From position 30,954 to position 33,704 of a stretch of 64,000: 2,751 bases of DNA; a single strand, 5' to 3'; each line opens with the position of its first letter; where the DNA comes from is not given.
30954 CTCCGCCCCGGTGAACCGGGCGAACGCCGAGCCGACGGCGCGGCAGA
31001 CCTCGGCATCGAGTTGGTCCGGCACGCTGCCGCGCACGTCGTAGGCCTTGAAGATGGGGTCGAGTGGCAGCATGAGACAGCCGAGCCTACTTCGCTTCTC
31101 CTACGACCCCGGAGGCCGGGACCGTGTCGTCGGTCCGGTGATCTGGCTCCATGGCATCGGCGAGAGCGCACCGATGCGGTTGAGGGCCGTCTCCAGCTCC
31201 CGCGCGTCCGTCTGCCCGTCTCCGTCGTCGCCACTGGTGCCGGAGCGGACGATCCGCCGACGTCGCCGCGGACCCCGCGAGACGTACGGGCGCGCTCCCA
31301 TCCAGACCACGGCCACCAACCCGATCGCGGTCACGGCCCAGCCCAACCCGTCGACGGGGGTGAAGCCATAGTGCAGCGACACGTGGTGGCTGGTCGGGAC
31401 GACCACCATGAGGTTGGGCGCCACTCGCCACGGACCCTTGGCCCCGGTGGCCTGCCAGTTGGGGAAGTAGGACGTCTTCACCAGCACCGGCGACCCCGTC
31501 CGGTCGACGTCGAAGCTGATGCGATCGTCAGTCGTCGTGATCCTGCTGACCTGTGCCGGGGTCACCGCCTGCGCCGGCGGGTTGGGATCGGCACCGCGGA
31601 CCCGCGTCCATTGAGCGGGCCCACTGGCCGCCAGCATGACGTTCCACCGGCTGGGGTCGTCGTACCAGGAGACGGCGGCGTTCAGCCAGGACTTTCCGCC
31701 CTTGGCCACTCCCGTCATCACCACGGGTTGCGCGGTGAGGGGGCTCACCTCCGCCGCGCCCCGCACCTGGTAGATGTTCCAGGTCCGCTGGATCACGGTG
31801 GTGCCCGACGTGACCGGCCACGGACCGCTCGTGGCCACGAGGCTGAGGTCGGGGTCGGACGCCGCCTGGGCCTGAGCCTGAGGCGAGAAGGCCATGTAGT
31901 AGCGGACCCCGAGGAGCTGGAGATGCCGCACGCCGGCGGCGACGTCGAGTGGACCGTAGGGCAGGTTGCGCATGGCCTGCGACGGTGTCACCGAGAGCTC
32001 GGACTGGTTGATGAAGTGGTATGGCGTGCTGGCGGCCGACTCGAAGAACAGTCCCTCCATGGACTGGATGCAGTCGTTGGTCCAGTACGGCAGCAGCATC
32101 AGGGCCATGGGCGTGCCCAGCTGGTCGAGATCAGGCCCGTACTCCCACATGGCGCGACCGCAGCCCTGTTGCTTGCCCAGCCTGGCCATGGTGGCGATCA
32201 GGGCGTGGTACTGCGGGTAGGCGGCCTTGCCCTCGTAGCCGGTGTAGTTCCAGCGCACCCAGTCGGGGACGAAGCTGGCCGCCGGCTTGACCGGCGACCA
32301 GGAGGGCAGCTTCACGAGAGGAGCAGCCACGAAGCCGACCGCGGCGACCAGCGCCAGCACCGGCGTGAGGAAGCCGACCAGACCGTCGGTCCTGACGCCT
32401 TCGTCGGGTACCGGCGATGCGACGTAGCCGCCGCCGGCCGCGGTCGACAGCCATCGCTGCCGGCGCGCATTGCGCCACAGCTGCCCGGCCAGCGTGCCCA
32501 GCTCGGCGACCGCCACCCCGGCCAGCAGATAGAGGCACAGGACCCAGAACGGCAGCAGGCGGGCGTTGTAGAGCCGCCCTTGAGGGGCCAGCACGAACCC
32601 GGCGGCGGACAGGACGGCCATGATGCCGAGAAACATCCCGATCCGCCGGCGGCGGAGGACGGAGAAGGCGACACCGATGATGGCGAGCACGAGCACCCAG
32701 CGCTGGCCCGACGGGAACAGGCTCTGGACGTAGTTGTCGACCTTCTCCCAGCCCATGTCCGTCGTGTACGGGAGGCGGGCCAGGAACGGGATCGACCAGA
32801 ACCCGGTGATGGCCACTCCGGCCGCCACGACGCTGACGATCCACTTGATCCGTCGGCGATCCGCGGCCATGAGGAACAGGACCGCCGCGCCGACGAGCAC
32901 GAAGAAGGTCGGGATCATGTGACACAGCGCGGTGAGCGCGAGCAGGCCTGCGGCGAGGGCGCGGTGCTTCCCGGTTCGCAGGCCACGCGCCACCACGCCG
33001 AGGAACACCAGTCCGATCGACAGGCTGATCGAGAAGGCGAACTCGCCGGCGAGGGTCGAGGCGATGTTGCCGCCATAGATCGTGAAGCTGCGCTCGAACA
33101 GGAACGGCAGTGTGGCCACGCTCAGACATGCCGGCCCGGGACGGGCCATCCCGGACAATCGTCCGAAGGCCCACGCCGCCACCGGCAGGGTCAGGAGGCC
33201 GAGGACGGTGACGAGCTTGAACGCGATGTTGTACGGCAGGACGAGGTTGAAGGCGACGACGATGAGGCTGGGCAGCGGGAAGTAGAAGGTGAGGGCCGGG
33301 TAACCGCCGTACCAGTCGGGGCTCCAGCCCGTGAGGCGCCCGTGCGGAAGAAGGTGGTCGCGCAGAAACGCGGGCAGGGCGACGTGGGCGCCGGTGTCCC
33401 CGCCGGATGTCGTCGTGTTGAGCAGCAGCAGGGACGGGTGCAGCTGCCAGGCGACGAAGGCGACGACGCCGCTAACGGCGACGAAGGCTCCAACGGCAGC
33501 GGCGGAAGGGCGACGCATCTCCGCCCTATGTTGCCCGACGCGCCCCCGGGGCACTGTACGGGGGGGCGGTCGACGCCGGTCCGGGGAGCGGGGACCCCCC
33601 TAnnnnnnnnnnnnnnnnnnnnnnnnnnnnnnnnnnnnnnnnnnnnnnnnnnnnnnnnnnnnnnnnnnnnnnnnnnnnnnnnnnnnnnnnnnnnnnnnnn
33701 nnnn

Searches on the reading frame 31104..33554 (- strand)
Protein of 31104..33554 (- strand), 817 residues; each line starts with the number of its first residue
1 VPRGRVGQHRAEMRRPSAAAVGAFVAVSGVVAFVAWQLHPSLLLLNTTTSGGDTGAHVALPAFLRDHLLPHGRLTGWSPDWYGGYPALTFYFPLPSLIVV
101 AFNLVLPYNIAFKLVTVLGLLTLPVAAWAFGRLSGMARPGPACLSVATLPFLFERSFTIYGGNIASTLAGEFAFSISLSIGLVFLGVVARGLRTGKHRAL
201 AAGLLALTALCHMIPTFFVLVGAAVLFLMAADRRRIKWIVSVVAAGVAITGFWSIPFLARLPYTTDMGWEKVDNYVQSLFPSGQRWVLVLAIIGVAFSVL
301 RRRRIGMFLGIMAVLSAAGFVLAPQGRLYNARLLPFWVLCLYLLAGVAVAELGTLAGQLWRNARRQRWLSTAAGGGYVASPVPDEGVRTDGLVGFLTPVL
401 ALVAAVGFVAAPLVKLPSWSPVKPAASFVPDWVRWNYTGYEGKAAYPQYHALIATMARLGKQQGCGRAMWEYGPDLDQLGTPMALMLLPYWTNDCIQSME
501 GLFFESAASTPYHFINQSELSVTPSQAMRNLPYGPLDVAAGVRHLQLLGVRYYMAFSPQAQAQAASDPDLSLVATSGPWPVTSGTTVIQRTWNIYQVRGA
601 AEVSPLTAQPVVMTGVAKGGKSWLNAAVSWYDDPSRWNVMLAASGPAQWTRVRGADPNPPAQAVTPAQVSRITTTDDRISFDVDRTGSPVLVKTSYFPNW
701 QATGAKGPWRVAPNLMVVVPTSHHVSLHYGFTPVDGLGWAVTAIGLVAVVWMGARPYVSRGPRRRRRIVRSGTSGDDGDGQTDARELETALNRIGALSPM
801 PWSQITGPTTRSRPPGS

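Call 7: search_protein_families(library=pfam, proteins=[window:31104-33554:-])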
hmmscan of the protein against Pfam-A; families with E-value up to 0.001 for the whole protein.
window:31104-33554:- (817 aa): 1 family
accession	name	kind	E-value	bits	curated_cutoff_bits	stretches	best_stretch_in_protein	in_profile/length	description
PF10131.15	PTPS_related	-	7.6e-11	41.6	26.4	1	88-349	1-245/621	6-pyruvoyl-tetrahydropterin synthase related domain; membrane protein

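Call 8: search_protein_families(library=ncbifam, proteins=[window:31104-33554:-])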
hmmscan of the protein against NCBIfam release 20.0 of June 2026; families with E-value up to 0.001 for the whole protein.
window:31104-33554:- (817 aa): 0 families

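Call 42: find_homologous_proteins(query=window:31104-33554:-, max_evalue=1e-10)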
Query window:31104-33554:- (817 aa): 4896 proteins with E <= 1e-10 among 8000 candidates; the best 120 are listed.
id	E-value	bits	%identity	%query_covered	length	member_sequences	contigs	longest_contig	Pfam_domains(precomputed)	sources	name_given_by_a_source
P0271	0.0e+0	1824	100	99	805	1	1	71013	PF10131.16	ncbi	-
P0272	0.0e+0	1623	90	97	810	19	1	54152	PF10131.16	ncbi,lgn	ncbi:MAG TPA: 6-pyruvoyl-tetrahydropterin synthase-related protein [Acidimicrobiales bacterium]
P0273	0.0e+0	1613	86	99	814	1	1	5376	PF10131.16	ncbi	ncbi:MAG TPA: 6-pyruvoyl-tetrahydropterin synthase-related protein [Acidimicrobiales bacterium]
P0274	0.0e+0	1578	87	97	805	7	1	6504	PF10131.16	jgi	jgi:hypothetical protein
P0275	0.0e+0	1515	84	97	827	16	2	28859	PF10131.16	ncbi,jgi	jgi:hypothetical protein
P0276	0.0e+0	1430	77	98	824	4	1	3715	PF10131.16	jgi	jgi:hypothetical protein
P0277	0.0e+0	1398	81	92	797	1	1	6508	PF10131.16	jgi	jgi:hypothetical protein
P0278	0.0e+0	1211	86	76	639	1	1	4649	-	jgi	jgi:hypothetical protein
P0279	0.0e+0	1129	68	92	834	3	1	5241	PF10131.16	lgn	-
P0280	0.0e+0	1127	68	92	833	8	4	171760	PF10131.16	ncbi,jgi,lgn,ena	-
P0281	0.0e+0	1121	68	45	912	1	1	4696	PF10131.16,PF01610.24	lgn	-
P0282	0.0e+0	1118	66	50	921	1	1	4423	PF10131.16,PF01610.24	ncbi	ncbi:MAG: 6-pyruvoyl-tetrahydropterin synthase-related protein [Acidimicrobiales bacterium]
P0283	0.0e+0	1107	67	92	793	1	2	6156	PF10131.16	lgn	-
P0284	0.0e+0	1107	66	94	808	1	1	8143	PF10131.16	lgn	-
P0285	0.0e+0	1092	64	98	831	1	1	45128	PF10131.16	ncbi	-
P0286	0.0e+0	1085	66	91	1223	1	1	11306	PF02878.23,PF00408.27,PF10131.16,PF02879.23,PF02880.23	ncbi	-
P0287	0.0e+0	1084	65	89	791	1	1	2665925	PF10131.16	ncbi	-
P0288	0.0e+0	1082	64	95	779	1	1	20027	PF10131.16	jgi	jgi:6-pyruvoyl-tetrahydropterin synthase related domain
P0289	0.0e+0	1075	61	91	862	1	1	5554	PF10131.16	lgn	-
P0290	0.0e+0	1074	66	48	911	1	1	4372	PF10131.16,PF01610.24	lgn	-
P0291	0.0e+0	1058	63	92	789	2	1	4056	PF10131.16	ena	-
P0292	0.0e+0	1057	63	90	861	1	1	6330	PF10131.16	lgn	-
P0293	0.0e+0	1056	64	92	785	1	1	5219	PF10131.16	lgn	-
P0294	0.0e+0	1050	63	46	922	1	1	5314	PF10131.16,PF01610.24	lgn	-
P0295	0.0e+0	1040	63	91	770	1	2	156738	PF10131.16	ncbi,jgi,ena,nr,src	ncbi:MAG TPA: hypothetical protein VFA11_07290 [Acidimicrobiales bacterium]|nr:hypothetical protein 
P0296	0.0e+0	1036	62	94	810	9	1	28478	PF10131.16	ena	-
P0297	0.0e+0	1033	62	95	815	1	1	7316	PF10131.16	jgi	jgi:uncharacterized membrane protein YeaQ/YmgE (transglycosylase-associated protein family)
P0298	0.0e+0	1025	61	91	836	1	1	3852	PF10131.16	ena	-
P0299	0.0e+0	1024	60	97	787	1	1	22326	PF10131.16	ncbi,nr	ncbi:MAG: 6-pyruvoyl-tetrahydropterin synthase-related protein [Actinomycetota bacterium]|nr:6-pyruv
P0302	4.4e-296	1003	62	91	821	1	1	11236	PF10131.16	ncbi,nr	ncbi:MAG TPA: hypothetical protein VM030_04680 [Acidimicrobiales bacterium]|nr:hypothetical protein 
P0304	2.2e-292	990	62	90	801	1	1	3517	PF10131.16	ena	-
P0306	1.7e-291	987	61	91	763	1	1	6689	PF10131.16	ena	-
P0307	2.4e-291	987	65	41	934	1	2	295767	PF10131.16,PF01610.24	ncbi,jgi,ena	-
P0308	1.0e-290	985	61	89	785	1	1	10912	PF10131.16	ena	-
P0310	1.2e-288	978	61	89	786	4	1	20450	PF10131.16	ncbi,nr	ncbi:MAG: 6-pyruvoyl-tetrahydropterin synthase-related protein, partial [Actinomycetota bacterium]|n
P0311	1.5e-288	978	58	96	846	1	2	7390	PF10131.16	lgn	-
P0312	4.3e-288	976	62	90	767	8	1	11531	PF10131.16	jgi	jgi:hypothetical protein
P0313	4.5e-288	976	61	89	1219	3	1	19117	PF02878.23,PF00408.27,PF10131.16,PF02879.23,PF02880.23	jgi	jgi:phosphomannomutase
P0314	1.3e-287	975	61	90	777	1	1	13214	PF10131.16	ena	-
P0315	7.9e-287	972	61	91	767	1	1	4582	PF10131.16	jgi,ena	jgi:hypothetical protein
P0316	7.8e-286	969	58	95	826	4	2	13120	PF10131.16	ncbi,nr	ncbi:MAG: hypothetical protein J2P59_00015 [Acidimicrobiales bacterium]|nr:hypothetical protein [Aci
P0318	4.4e-285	966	58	94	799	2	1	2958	PF10131.16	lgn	-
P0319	5.2e-285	966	61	88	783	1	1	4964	PF10131.16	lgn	-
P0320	1.0e-284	965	59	89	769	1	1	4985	PF10131.16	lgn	-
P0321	1.0e-284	965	61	92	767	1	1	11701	PF10131.16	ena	-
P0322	2.1e-284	964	58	91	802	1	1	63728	PF10131.16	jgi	jgi:hypothetical protein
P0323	5.7e-284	963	57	94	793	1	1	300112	PF10131.16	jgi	jgi:hypothetical protein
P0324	6.4e-284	962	59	92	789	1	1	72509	PF10131.16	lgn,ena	-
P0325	1.1e-283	962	57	96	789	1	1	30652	PF10131.16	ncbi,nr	ncbi:MAG: hypothetical protein KY443_00780 [Actinobacteria bacterium]|nr:hypothetical protein [Actin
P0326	1.2e-283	961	57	94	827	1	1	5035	PF10131.16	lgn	-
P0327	3.7e-283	960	59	89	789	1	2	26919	PF10131.16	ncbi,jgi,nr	ncbi:MAG TPA: 6-pyruvoyl-tetrahydropterin synthase-related protein [Acidimicrobiales bacterium]|jgi:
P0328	9.3e-283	958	60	90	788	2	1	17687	PF10131.16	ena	-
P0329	1.1e-282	958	58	90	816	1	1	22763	PF10131.16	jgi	jgi:6-pyruvoyl-tetrahydropterin synthase related domain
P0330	1.3e-282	958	59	91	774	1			PF10131.16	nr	nr:6-pyruvoyl-tetrahydropterin synthase-related protein [Actinomycetota bacterium]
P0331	1.5e-282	958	59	88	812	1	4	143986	PF10131.16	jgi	jgi:hypothetical protein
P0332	2.0e-282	957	60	91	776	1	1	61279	PF10131.16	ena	-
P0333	2.8e-282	957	60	92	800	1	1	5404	PF10131.16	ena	-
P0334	3.5e-282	957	59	91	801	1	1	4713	PF10131.16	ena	-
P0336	4.3e-282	956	59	93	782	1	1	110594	PF10131.16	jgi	jgi:hypothetical protein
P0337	5.4e-282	956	58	91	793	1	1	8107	PF10131.16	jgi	jgi:hypothetical protein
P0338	7.2e-282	956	61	91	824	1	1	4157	PF10131.16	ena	-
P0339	8.5e-282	955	56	94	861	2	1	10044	PF10131.16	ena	-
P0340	1.9e-281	954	59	92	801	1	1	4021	PF10131.16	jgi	jgi:hypothetical protein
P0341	2.1e-281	954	59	91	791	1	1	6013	PF10131.16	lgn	-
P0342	2.4e-281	954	57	96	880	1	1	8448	PF10131.16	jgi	jgi:hypothetical protein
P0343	3.3e-281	953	58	91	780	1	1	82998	PF10131.16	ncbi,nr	ncbi:MAG TPA: hypothetical protein VMY88_04285 [Acidimicrobiales bacterium]|nr:hypothetical protein 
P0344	3.9e-281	953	61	90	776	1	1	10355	PF10131.16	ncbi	-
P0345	4.3e-281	953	57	92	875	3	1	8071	PF10131.16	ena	-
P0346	5.9e-281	953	58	91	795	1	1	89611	PF10131.16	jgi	jgi:hypothetical protein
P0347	6.8e-281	952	59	86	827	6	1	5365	PF10131.16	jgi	jgi:hypothetical protein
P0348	8.8e-281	952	56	94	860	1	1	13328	PF10131.16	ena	-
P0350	6.5e-280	949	58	92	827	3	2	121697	PF10131.16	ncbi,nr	ncbi:MAG: hypothetical protein CYG61_05030 [Actinobacteria bacterium]|nr:MAG: hypothetical protein C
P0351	4.7e-279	946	56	95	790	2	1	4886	PF10131.16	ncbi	ncbi:MAG TPA: hypothetical protein VGB03_06250 [Acidimicrobiales bacterium]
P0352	6.6e-279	946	61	42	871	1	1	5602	PF10131.16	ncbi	ncbi:MAG: hypothetical protein ACRDYD_11240 [Acidimicrobiales bacterium]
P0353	7.1e-279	946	58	91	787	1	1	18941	PF10131.16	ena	-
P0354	1.7e-278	944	59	92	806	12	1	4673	PF10131.16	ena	-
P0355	2.2e-278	944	57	93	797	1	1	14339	PF10131.16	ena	-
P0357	3.1e-278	943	59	89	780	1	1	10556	PF10131.16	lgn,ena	-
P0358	2.0e-277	941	60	47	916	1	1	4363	PF10131.16,PF01610.24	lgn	-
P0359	2.8e-277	940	56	92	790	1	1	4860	PF10131.16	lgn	-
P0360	3.8e-277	940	58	89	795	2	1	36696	PF10131.16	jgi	-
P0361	5.7e-277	939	59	88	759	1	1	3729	PF10131.16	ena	-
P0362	2.7e-276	937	57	92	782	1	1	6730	PF10131.16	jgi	jgi:hypothetical protein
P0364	1.3e-275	935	59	89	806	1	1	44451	PF10131.16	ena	-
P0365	1.8e-275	934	56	91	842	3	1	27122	PF10131.16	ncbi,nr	ncbi:MAG TPA: 6-pyruvoyl-tetrahydropterin synthase-related protein [Acidimicrobiales bacterium]|nr:6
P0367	3.5e-275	933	58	93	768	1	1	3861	PF10131.16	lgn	-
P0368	4.2e-275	933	56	90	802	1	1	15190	PF10131.16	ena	-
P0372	5.1e-274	930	57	96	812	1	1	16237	PF10131.16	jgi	jgi:hypothetical protein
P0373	9.7e-274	929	56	94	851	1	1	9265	PF10131.16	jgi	jgi:hypothetical protein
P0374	3.3e-273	927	57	92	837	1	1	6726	PF10131.16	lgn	-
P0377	9.2e-273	925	56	96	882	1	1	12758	PF10131.16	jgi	jgi:hypothetical protein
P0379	4.8e-272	923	57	90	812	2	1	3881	PF10131.16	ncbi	ncbi:MAG: 6-pyruvoyl-tetrahydropterin synthase-related protein [Acidimicrobiales bacterium]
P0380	6.1e-272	923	58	93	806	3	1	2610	PF10131.16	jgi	jgi:hypothetical protein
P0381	2.1e-271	921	58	92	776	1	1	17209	PF10131.16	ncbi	-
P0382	2.3e-271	921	58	91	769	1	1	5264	PF10131.16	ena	-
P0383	4.0e-271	920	60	88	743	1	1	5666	PF10131.16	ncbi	-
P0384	4.2e-271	920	57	96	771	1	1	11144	PF10131.16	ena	-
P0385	8.4e-271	919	60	43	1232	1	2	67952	PF10131.16,PF03454.21,PF00994.30,PF03453.23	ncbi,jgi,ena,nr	ncbi:MAG TPA: gephyrin-like molybdotransferase Glp [Acidimicrobiales bacterium]|nr:gephyrin-like mol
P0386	1.1e-270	919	58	92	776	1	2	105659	PF10131.16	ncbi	-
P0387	1.3e-270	918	57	94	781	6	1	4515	PF10131.16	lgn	-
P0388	1.7e-270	918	55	91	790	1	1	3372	PF10131.16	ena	-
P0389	2.8e-270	917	56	91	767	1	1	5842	PF10131.16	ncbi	-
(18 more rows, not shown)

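Call 43: find_encoding_contigs(protein=P0271, flank=10000, max_places=1)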
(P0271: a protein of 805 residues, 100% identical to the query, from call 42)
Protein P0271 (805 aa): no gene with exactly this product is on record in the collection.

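Call 44: find_encoding_contigs(protein=P0287, flank=8000, max_places=1)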
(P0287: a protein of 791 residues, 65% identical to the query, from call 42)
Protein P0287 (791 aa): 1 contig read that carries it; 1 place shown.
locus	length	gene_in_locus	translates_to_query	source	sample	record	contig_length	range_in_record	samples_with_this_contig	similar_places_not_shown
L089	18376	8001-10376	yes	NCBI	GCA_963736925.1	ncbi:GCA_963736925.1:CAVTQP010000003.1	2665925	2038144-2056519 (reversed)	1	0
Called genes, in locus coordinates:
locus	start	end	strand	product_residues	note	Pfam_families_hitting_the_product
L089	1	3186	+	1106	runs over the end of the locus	PF00535:Glycos_transf_2, PF13506:Glyco_transf_21 (faint), PF13641:Glyco_tranf_2_3, PF13632:Glyco_trans_2_3 (weak)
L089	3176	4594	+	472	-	PF18986:DUF5719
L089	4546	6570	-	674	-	PF06480:FtsH_ext, PF00004:AAA, PF17862:AAA_lid_3, PF01434:Peptidase_M41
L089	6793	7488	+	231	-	PF02517:Rce1-like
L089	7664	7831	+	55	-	-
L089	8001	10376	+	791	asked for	PF10131:PTPS_related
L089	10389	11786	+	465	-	PF02878:PGM_PMM_I, PF02879:PGM_PMM_II, PF02880:PGM_PMM_III, PF00408:PGM_PMM_IV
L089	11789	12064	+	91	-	PF03966:Trm112p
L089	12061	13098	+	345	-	PF01380:SIS, PF10432:bact-PGI_C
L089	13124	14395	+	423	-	PF05221:AdoHcyase, PF00670:AdoHcyase_NAD, PF02826:2-Hacid_dh_C, PF07991:KARI_N (weak)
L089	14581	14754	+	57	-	-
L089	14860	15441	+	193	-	PF02482:Ribosomal_S30AE, PF16321:Ribosom_S30AE_C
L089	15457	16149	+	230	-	PF00072:Response_reg, PF08281:Sigma70_r4_2 (weak), PF00196:GerE, PF13384:HTH_23 (weak)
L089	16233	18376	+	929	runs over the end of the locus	PF07517:SecA_DEAD, PF01043:SecA_PP_bind, PF21090:P-loop_SecA, PF07516:SecA_SW, PF02810:SEC-C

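Call 59: predict_structure(alignment_id=A2)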
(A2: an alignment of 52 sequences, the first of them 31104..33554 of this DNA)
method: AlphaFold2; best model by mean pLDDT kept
length: 817 residues; sequences in the alignment: 52
mean_pLDDT: 85.7   pTM: 0.86
mean pLDDT of the five models: 85.7, 84.8, 84.5, 83.2, 83.1
residues with pLDDT >= 90: 482; 70-90: 206; 50-70: 84; < 50: 45
segments of 3 or more residues with pLDDT < 50: 1-4, 771-781, 792-817
pLDDT, mean of each block of 10 residues (from residue 1): 47 79 97 93 93 81 91 84 80 90 97 93 97 96 97 72 54 90 98 95 97 94 97 94 97 90 70 83 89 98 97 96 73 90 98 95 87 77 78 94 91 67 60 86 92 97 95 85 85 91 70 92 83 93 96 97 98 97 90 97 96 84 87 90 95 89 96 90 98 92 96 95 96 92 98 81 55 45 51 42 38 37
secondary structure, 60 per line:
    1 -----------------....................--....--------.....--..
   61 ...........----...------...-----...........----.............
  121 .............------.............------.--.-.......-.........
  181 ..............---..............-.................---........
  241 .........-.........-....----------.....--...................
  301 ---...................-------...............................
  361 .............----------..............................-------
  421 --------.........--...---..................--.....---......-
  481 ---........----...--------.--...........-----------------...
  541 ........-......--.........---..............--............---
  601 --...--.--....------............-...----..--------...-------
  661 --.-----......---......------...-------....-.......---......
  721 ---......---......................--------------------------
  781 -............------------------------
elements in order (helices of 4 or more, strands of 3 or more residues): H18-37 H40-43 H52-56 H59-71 E76-78 E85-87 H93-103 H108-133 H140-152 H164-170 H172-194 H198-211 H213-229 H233-249 H251-259 H275-279 H282-300 H304-322 H330-373 H384-413 H429-437 H446-463 E466-470 H474-479 H484-491 E496-498 H510-520 H538-548 E550-555 H558-566 E570-583 E586-597 E603-605 E611-614 H621-632 E651-653 E669-674 E678-683 E690-692 E700-703 E705-711 E715-720 E724-729 H733-754 H782-793

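Call 61: fold_search(model_id=the predicted structure, library=pdb)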
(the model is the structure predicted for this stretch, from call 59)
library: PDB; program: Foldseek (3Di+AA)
matches with E <= 10: 194; with E <= 0.001: 5
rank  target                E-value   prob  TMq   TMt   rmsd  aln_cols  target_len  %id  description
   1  6w98_A                2.0e-09  1.00  0.43  0.29  19.1       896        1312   14  Single-Particle Cryo-EM Structure of Arabinofuranosyltransferase AftD from Mycobacteria (released 2020-05-13)
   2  6wby                  1.1e-08  1.00  0.43  0.30  18.9       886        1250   14  Single-Particle Cryo-EM Structure of Arabinofuranosyltransferase AftD from Mycobacteria, Mutant R1389S Class 2 (released 2020-05-13)
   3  6wbx                  2.9e-08  1.00  0.37  0.26  23.6       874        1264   14  Single-Particle Cryo-EM Structure of Arabinofuranosyltransferase AftD from Mycobacteria, Mutant R1389S Class 1 (released 2020-05-13)
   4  5ezm                  8.8e-06  1.00  0.31  0.44  16.4       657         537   15  Crystal Structure of ArnT from Cupriavidus metallidurans in the apo state (released 2016-02-17)
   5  8b6l_I                1.4e-04  1.00  0.39  0.45  11.5       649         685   10  Subtomogram average of the human Sec61-TRAP-OSTA-translocon (released 2022-12-07)
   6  6ftg_5                1.6e-03  1.00  0.38  0.46   9.2       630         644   10  Subtomogram average of OST-containing ribosome-translocon complexes from canine rough microsomal membranes (released 2018-03-21)
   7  7e9s_A                2.4e-03  1.00  0.28  0.27  13.9       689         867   11  Archaeal oligosaccharyltransferase AglB from Archaeoglobus fulgidus in complex with an inhibitory peptide and a dolich (released 2021-09-08)
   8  3wak                  3.5e-03  1.00  0.31  0.30  13.6       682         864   12  Crystal structure of the Archaeoglobus fulgidus oligosaccharyltransferase (O29867_ARCFU) in the apo form (released 2013-10-30)
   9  7bvf_B                1.5e-02  0.75  0.24  0.20  23.6       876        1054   12  Cryo-EM structure of Mycobacterium tuberculosis arabinosyltransferase EmbA-EmbB-AcpM2 in complex with ethambutol (released 2020-04-29)
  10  6s7t_A                1.8e-02  1.00  0.39  0.44   9.6       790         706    8  Cryo-EM structure of human oligosaccharyltransferase complex OST-B (released 2019-12-18)
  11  9dm7_A                7.0e-02  0.90  0.22  0.41  18.0       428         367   15  mannosyltransferase PimE in complex with Fab_E6 (released 2025-06-25)
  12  9i5k_A                2.0e-01  0.95  0.27  0.42   8.7       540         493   12  Structure of the Chaetomium thermophilum Pmt4 homodimer (C2 symmetry) (released 2025-12-24)
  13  9u5a                  2.3e-01  0.08  0.09  0.13  21.9       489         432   16  Cryo-EM structure of human OAT4 in complex with DHEAS (released 2025-06-18)
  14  7tth_A                2.8e-01  0.04  0.07  0.07  33.0       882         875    9  Human potassium-chloride cotransporter 1 in inward-open state (released 2022-06-29)
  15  8pnl_C                3.2e-01  0.10  0.09  0.13  23.2       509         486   12  Outward-open conformation of a Major Facilitator Superfamily (MFS) transporter MHAS2168, a homologue of Rv1410 from M. (released 2023-10-18)
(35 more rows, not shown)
